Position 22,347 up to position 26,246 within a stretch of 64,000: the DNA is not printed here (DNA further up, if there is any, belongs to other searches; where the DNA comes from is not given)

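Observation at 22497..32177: AglB/STT3 oligosaccharyltransferase core embedded in a 3226-aa, doubly anchored, adhesin-like giant protein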

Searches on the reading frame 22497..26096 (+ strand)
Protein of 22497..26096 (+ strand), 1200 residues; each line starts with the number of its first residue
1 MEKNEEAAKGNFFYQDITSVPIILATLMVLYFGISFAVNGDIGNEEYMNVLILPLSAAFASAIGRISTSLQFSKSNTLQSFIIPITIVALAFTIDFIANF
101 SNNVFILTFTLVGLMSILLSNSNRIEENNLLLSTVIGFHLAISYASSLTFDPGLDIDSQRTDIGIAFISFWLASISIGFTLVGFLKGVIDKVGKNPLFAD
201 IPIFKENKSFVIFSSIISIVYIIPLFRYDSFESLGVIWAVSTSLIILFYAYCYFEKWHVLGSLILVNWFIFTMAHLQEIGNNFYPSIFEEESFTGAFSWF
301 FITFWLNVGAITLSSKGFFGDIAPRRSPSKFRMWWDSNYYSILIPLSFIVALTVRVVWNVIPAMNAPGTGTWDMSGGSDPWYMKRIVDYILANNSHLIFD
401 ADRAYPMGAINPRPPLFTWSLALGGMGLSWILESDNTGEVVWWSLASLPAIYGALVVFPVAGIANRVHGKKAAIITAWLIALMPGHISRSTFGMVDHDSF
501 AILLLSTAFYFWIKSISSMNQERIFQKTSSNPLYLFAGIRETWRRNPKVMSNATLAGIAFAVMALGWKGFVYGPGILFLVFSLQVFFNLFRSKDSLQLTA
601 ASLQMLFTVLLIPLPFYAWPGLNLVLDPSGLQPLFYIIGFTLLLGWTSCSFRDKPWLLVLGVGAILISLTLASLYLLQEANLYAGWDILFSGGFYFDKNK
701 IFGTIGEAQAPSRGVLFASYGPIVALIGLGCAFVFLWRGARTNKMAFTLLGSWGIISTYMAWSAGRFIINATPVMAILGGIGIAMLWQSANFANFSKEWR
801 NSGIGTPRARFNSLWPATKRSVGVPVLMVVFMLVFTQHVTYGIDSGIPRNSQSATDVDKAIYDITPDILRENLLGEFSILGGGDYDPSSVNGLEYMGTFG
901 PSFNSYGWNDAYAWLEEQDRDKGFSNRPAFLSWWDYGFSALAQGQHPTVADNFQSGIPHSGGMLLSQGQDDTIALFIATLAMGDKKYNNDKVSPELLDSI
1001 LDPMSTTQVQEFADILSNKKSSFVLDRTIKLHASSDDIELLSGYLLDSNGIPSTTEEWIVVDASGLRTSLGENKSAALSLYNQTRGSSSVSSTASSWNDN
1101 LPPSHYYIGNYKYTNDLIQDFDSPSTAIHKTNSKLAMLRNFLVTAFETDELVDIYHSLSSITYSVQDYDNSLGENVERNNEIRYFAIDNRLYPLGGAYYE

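Call 37: find_related_loci(query=A2, collection=genome_contigs, flank=10000)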
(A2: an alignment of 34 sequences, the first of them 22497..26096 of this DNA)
Query A2 (1200 aa) in genome_contigs; peptide patterns used: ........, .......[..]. (x = any residue, [..] = any of these).
449 stretches matched a pattern; 446 encode a relative of the query (tblastn E <= 1e-3); the best 80 are kept; 80 distinct loci.
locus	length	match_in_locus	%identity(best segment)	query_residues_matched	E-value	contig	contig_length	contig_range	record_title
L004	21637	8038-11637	97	1-1200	0e+0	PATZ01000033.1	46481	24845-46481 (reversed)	MAG: Methanobacteriota archaeon isolate SAT1553 158352, whole genome shotgun sequence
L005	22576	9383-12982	95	1-1200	0e+0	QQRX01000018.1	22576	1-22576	MAG: Candidatus Poseidoniales archaeon isolate bin_120 U_43173-18, whole genome shotgun sequence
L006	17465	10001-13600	94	1-1200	0e+0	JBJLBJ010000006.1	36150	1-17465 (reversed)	MAG: Candidatus Thalassarchaeaceae archaeon isolate LRMED-428 MGIIb-N1LRMED-428-C15, whole genome shotgun sequence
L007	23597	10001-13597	85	1-1200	0e+0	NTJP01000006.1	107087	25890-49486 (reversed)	MAG: Marine Group II euryarchaeote MED-G38 EUII-MED-G38-C6, whole genome shotgun sequence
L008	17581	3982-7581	94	1-1200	0e+0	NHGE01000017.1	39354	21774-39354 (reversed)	MAG: Euryarchaeota archaeon TMED129 2115, whole genome shotgun sequence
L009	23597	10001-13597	85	1-1200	0e+0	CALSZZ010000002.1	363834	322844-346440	MAG: Candidatus Thalassarchaeaceae archaeon isolate PACB-20200310-m80 genome assembly, contig: contig_22827, whole genom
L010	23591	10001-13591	70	1-1196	0e+0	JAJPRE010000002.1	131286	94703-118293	MAG: Candidatus Thalassarchaeaceae archaeon isolate MAG_46 20082D-01-04-S10-L004-001_12, whole genome shotgun sequence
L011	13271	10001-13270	71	1-1090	0e+0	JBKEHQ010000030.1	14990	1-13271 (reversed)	MAG: Candidatus Thalassarchaeaceae archaeon isolate 3300057219_20 Ga0535636_0000931, whole genome shotgun sequence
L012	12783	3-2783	75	274-1200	0e+0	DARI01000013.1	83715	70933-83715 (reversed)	MAG TPA_asm: Euryarchaeota archaeon UBA557 UBA557_contig_16359, whole genome shotgun sequence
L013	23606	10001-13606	73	1-1200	0e+0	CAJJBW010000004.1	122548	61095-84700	uncultured Candidatus Poseidoniales archaeon isolate FRAM18_bin107 genome assembly, contig: FRAM17_bin107-4, whole genom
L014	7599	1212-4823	57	1-1200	0e+0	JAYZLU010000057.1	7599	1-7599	MAG: Thermoplasmatota archaeon isolate XB_MAG313 DB_MAG313_0058, whole genome shotgun sequence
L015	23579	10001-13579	70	1-1196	0e+0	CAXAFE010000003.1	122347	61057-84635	MAG TPA_asm: uncultured Candidatus Poseidoniales archaeon isolate ERR3525244_metabat2_62 genome assembly, contig: ERZ221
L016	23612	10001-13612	56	1-1200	0e+0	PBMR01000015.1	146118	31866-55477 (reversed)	MAG: Methanobacteriota archaeon isolate SP208 MHASMcontig_602111, whole genome shotgun sequence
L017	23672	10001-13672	54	1-1200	0e+0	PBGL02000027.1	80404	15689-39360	MAG: Methanobacteriota archaeon isolate SP3063 11690, whole genome shotgun sequence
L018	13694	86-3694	55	1-1198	0e+0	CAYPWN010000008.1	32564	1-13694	MAG TPA_asm: uncultured Candidatus Poseidoniales archaeon isolate ERP001736_co1_401 genome assembly, contig: NODE_488_le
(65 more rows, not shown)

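Call 46: search_protein_representatives(protein=window:22497-26096:+)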
Query: 1200 residues. Proteins with E-value up to 0.001 (for the whole library): 800; up to 1e-10: 427; up to 1e-30: 226. The best 150 are listed.
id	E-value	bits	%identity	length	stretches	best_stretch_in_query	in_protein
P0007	0.0e+00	1944.0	66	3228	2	3-1200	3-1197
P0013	0.0e+00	1467.6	55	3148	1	5-1199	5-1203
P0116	0.0e+00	1388.6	55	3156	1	16-1200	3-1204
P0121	0.0e+00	1060.7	55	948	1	2-900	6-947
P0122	3.8e-294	995.4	44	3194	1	20-1198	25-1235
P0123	5.3e-274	928.6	44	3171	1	28-1198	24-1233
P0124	1.9e-270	916.8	42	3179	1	11-1200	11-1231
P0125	3.0e-264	896.3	43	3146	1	155-1197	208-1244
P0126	4.3e-257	872.6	46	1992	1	235-1200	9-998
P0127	1.2e-250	851.3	41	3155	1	80-1198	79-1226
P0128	2.9e-250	850.0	40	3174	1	21-1198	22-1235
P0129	1.5e-236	804.6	40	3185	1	28-1198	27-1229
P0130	1.1e-206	705.7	67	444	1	348-788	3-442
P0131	1.2e-198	679.1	42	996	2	13-665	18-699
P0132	2.9e-187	641.3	43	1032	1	439-1198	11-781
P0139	8.0e-108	378.2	36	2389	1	325-985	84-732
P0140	2.3e-107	376.7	37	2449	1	333-1004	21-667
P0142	2.6e-100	353.3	35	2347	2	339-1025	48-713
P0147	5.7e-90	319.1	36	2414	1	348-979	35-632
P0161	2.3e-84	300.5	33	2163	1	329-1005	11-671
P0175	1.6e-79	284.5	37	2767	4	374-780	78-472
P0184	8.4e-77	275.5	36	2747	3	348-782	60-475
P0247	1.8e-60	221.4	30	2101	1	346-1017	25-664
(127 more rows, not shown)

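Call 48: list_cluster_members(proteins=[P0122, P0125, P0139, P0140, P0142, P0147, P0161, P0175, P0184, P0247])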
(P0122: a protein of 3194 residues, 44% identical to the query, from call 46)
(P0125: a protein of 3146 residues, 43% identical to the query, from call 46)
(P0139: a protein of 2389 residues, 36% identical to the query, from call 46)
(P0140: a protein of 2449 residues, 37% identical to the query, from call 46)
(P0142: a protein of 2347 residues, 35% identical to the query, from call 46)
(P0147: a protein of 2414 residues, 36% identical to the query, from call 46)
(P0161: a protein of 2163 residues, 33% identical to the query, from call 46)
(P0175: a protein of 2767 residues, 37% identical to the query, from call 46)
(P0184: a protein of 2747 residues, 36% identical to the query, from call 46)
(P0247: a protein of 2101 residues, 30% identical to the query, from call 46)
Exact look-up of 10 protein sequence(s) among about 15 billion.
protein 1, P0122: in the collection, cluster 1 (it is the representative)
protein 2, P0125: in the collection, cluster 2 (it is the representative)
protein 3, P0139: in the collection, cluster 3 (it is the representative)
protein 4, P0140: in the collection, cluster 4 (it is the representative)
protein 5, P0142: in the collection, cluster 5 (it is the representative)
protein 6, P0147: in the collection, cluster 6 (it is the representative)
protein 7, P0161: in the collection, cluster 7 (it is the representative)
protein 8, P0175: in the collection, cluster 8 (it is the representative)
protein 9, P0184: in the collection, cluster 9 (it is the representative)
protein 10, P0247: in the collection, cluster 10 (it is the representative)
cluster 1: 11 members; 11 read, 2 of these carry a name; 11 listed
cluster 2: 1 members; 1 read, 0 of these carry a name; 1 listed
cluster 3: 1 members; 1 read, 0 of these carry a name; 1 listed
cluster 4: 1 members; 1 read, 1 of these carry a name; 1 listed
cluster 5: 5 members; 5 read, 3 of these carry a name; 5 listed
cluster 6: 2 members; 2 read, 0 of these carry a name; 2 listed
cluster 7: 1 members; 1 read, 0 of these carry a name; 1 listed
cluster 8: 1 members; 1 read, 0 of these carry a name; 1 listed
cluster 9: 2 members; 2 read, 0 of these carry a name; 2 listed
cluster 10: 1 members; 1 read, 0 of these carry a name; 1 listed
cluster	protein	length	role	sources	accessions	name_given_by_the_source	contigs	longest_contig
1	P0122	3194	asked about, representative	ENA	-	-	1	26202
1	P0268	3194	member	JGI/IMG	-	asparagine N-glycosylation enzyme membrane subunit Stt3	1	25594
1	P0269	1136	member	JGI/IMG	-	hypothetical protein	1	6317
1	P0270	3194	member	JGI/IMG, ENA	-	-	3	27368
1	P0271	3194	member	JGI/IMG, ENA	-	-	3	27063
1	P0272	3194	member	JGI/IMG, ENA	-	-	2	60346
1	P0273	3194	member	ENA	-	-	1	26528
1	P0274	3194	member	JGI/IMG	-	-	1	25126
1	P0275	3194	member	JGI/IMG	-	-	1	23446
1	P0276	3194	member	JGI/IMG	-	-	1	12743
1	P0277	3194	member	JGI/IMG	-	-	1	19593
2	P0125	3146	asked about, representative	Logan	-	-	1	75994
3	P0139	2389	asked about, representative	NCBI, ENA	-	-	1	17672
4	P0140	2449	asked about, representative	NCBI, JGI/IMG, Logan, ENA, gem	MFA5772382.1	MAG: carboxypeptidase regulatory-like domain-containing protein [Thermoplasmata archaeon]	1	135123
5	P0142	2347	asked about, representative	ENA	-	-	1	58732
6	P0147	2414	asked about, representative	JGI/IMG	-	-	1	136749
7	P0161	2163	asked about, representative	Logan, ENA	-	-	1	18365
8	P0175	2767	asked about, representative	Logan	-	-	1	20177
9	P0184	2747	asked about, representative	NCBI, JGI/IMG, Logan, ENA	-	-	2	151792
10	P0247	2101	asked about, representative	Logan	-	-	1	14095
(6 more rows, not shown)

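Call 61: predict_structure(alignment_id=A2)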
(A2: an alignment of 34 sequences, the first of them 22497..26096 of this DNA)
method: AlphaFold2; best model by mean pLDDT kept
length: 1200 residues; sequences in the alignment: 34
mean_pLDDT: 68.1   pTM: 0.61
mean pLDDT of the five models: 68.1, 66.0, 65.1, 61.0, 60.4
residues with pLDDT >= 90: 116; 70-90: 568; 50-70: 243; < 50: 273
segments of 3 or more residues with pLDDT < 50: 1-11, 317-322, 365-381, 393-415, 484-495, 567-571, 656-663, 681-720, 835-851, 864-866, 876-881, 887-966, 1087-1096, 1182-1200
pLDDT, mean of each block of 10 residues (from residue 1): 39 71 92 81 62 90 83 61 85 84 87 90 87 93 81 63 81 92 85 79 82 91 72 69 86 79 84 73 68 73 83 60 62 83 86 68 45 37 53 42 32 51 77 76 69 86 92 88 47 50 85 87 76 85 90 90 61 62 72 79 89 71 58 74 78 55 51 54 36 30 31 41 72 85 83 78 57 83 84 70 59 73 72 49 35 49 50 48 50 28 30 39 42 33 31 28 46 75 78 86 88 89 88 80 87 87 78 83 62 46 78 76 66 83 88 80 63 62 43 31
secondary structure, 60 per line:
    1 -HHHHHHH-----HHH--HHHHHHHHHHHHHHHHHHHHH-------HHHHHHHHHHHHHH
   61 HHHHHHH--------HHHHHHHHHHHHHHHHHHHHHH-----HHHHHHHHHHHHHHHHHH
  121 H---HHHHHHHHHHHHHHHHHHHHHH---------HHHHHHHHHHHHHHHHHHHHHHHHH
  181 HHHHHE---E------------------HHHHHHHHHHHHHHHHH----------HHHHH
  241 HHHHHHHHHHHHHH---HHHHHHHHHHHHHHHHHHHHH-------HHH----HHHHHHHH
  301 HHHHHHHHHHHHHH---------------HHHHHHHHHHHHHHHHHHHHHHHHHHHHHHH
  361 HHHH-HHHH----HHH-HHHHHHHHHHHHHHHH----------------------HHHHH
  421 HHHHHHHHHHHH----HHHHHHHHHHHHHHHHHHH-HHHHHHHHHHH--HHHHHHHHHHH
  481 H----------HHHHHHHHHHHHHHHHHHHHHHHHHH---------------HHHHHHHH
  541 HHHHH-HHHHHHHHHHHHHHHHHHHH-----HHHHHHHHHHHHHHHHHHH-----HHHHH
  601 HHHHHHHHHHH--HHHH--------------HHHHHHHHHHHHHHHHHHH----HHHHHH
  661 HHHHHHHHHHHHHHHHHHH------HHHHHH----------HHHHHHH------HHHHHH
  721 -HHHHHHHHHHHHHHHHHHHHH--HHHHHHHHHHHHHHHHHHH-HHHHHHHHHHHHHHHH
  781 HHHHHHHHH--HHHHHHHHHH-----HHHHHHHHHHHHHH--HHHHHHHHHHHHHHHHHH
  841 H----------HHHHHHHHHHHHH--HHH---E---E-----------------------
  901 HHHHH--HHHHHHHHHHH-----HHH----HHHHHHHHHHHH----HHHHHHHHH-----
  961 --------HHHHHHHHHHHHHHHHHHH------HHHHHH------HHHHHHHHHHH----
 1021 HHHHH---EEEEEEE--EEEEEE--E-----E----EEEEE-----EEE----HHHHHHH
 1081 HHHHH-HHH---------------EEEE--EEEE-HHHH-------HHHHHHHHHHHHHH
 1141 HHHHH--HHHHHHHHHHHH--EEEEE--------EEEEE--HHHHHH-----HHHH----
elements in order (helices of 4 or more, strands of 3 or more residues): H2-8 H19-39 H47-67 H76-97 H103-121 H125-146 H156-185 H209-225 H236-254 H258-278 H293-314 H330-364 H366-369 H378-393 H416-432 H437-455 H457-467 H470-481 H492-517 H533-545 H547-566 H572-590 H596-611 H614-617 H632-650 H655-679 H686-691 H702-708 H715-720 H722-742 H745-763 H765-789 H792-801 H807-820 H823-841 H852-864 H901-905 H908-918 H931-942 H947-955 H969-987 H994-999 H1006-1016 H1021-1025 E1029-1035 E1038-1043 E1057-1061 E1067-1069 H1074-1085 E1105-1108 E1111-1114 H1116-1119 H1127-1145 H1148-1159 E1162-1166 E1175-1179 H1182-1187 H1193-1196

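Call 65: fold_search(model_id=the predicted structure, library=pdb)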
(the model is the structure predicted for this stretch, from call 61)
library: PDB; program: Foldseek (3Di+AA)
matches with E <= 10: 137; with E <= 0.001: 17
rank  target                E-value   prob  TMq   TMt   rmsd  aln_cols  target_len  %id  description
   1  7e9s_A                6.4e-09  1.00  0.28  0.38  12.6       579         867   16  Archaeal oligosaccharyltransferase AglB from Archaeoglobus fulgidus in complex with an inhibitory peptide and a dolich (released 2021-09-08)
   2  5gmy_A                1.6e-08  1.00  0.28  0.38  12.3       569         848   17  Crystal structure of the Archaeoglobus fulgidus oligosaccharyltransferase (O29867_ARCFU) tethered with an acceptor pep (released 2017-02-01)
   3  3wak                  3.2e-08  1.00  0.30  0.40  12.3       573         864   17  Crystal structure of the Archaeoglobus fulgidus oligosaccharyltransferase (O29867_ARCFU) in the apo form (released 2013-10-30)
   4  9n9j_I                7.5e-08  1.00  0.26  0.42  10.5       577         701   16  Structure of a GRP94 folding intermediate engaged with a CCDC134- and FKBP11-bound secretory translocon (released 2025-11-19)
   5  8agc_A                2.3e-07  1.00  0.29  0.46   6.9       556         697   16  Structure of yeast oligosaccharylransferase complex with lipid-linked oligosaccharide and non-acceptor peptide bound (released 2022-12-07)
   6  8b6l_I                3.8e-07  1.00  0.26  0.44   9.4       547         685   17  Subtomogram average of the human Sec61-TRAP-OSTA-translocon (released 2022-12-07)
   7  6ezn_F                9.8e-07  1.00  0.27  0.46  14.4       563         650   16  Cryo-EM structure of the yeast oligosaccharyltransferase (OST) complex (released 2018-01-17)
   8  8pn9_A                1.1e-06  1.00  0.26  0.45  14.3       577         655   16  Structure of human oligosaccharyltransferase OST-A complex bound to NGI-1 (released 2024-05-08)
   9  6s7o_A                2.5e-06  1.00  0.26  0.45  13.2       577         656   16  Cryo-EM structure of human oligosaccharyltransferase complex OST-A (released 2019-12-18)
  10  8age_A                3.2e-06  1.00  0.26  0.45   9.4       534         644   16  Structure of yeast oligosaccharylransferase complex with acceptor peptide bound (released 2022-12-07)
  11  3waj                  3.9e-06  1.00  0.26  0.38   9.8       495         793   18  Crystal structure of the Archaeoglobus fulgidus oligosaccharyltransferase (O29867_ARCFU) complex with Zn and sulfate (released 2013-10-30)
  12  6ftg_5                4.2e-06  1.00  0.27  0.47   7.5       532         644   16  Subtomogram average of OST-containing ribosome-translocon complexes from canine rough microsomal membranes (released 2018-03-21)
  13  7oci_F                4.9e-06  1.00  0.26  0.45   8.9       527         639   16  Cryo-EM structure of yeast Ost6p containing oligosaccharyltransferase complex (released 2022-02-16)
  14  8agb_A                7.5e-06  1.00  0.24  0.42   9.2       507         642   16  Structure of yeast oligosaccharylransferase complex with lipid-linked oligosaccharide bound (released 2022-12-07)
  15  6s7t_A                1.7e-05  1.00  0.26  0.41   9.6       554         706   17  Cryo-EM structure of human oligosaccharyltransferase complex OST-B (released 2019-12-18)
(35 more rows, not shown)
